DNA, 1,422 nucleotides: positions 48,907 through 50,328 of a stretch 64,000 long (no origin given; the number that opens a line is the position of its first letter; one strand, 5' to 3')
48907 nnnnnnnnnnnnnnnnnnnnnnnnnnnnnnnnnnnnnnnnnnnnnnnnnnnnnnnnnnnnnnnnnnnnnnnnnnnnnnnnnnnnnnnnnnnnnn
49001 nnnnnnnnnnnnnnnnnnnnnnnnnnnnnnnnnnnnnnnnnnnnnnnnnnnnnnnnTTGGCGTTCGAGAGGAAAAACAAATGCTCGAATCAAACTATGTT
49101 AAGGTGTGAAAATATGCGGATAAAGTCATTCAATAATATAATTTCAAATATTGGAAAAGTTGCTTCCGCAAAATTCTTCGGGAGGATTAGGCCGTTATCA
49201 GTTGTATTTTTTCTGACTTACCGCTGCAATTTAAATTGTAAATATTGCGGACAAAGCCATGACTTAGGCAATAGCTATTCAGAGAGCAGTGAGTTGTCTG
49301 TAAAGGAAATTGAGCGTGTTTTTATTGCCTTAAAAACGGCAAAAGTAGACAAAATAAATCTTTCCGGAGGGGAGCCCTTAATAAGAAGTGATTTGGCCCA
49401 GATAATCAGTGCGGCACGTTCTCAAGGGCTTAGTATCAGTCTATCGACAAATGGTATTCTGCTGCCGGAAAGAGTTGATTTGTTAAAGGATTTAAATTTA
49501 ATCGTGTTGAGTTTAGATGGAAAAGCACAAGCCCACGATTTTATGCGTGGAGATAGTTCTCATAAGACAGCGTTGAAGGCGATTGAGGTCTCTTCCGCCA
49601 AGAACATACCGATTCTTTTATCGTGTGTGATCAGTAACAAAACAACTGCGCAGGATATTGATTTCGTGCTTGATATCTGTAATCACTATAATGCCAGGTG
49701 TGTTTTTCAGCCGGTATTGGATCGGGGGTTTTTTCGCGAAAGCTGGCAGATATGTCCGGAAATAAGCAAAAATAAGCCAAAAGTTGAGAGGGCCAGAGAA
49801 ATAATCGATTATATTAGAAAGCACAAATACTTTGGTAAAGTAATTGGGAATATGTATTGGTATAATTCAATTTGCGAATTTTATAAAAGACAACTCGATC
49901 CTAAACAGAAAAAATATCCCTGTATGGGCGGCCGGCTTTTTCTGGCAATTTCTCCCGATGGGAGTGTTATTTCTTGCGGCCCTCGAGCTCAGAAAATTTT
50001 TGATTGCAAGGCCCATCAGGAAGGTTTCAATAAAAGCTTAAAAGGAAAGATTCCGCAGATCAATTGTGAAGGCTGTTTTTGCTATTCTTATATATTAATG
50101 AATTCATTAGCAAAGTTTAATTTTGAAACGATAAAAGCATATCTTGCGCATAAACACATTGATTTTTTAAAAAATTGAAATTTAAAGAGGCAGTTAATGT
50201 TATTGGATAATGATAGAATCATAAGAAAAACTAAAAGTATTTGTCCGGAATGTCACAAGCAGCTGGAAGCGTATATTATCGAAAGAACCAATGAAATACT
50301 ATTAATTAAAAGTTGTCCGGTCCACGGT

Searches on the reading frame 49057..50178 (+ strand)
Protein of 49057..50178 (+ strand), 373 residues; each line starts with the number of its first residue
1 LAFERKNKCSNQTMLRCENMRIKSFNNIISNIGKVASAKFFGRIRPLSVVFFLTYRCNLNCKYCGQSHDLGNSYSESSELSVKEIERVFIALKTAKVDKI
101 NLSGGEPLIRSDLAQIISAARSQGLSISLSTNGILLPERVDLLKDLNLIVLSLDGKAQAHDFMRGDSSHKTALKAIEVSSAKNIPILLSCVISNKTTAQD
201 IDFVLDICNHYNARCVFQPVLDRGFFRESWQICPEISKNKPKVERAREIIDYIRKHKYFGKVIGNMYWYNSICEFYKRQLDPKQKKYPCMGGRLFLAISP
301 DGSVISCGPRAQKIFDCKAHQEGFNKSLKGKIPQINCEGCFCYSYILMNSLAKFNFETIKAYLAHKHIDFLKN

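Call 8: search_protein_families(library=pfam, proteins=[window:49057-50178:+], max_evalue=0.001)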
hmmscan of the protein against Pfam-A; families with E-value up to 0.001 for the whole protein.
window:49057-50178:+ (373 aa): 2 families
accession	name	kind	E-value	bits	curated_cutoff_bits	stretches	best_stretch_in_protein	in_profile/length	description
PF04055.27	Radical_SAM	-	2.2e-24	86.9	29.5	1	53-202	3-160/166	Radical SAM superfamily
PF13353.11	Fer4_12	-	2.8e-08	34.6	22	1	53-159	11-119/137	4Fe-4S single cluster domain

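Call 28: search_protein_families(library=ncbifam, proteins=[window:49057-50178:+], max_evalue=0.00001)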
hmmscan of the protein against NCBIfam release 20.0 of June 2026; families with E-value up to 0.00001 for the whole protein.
window:49057-50178:+ (373 aa): 68 families (the best 25 are shown)
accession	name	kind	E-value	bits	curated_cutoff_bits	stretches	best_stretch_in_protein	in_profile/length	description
TIGR02109.1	PQQ_syn_pqqE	equivalog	3.5e-26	92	381.35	1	45-314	5-263/358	pyrroloquinoline quinone biosynthesis protein PqqE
TIGR02668.1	moaA_archaeal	equivalog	1.5e-25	89.8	325.25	1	51-210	14-175/303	GTP 3',8-cyclase MoaA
TIGR02666.1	moaA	equivalog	2.5e-25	89.2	284.05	1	53-215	16-187/336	GTP 3',8-cyclase MoaA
NF001199.0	PRK00164.2-1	equivalog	1.2e-24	87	231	1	51-212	16-179/308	GTP 3',8-cyclase MoaA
TIGR04051.1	rSAM_NirJ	equivalog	1.4e-24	86.8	515.45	1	49-211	4-166/354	heme d1 biosynthesis radical SAM protein NirJ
NF050035.1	rSAM_WgK_link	exception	3.5e-24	85.5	650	1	46-199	8-162/367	radical SAM/SPASM peptide maturase WgkB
TIGR03962.1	mycofact_rSAM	equivalog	5e-23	81.8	265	1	45-309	10-261/339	mycofactocin radical SAM maturase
TIGR04347.1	pseudo_SAM_Halo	equivalog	4.7e-22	78.8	525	1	45-209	37-200/390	TIGR04347 family pseudo-SAM/SPASM protein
TIGR04546.1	rSAM_ahbC_deAc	equivalog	1.5e-21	76.6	650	1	48-214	40-207/390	12,18-didecarboxysiroheme deacetylase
NF045646.2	rSAM_Se_TrsS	equivalog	3.9e-21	75.1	490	1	49-221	88-267/441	radical SAM (seleno)protein TrsS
TIGR03961.1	rSAM_PTO1314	hypoth_equivalog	5.4e-21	75.2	306.05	1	43-272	19-241/332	PTO1314 family radical SAM protein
NF038283.1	viperin_w_prok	equivalog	8.1e-20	71.1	180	1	47-170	2-131/281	viperin family antiviral radical SAM protein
TIGR04054.1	rSAM_NirJ1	equivalog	8.4e-20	70.7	650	1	49-213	38-202/387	putative heme d1 biosynthesis radical SAM protein NirJ1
TIGR04133.1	rSAM_w_lipo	hypoth_equivalog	7.4e-19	67.9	425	1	48-308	24-280/350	TIGR04133 family radical SAM/SPASM protein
TIGR04545.1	rSAM_ahbD_hemeb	equivalog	9.3e-19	68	500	1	51-214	4-168/339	heme b synthase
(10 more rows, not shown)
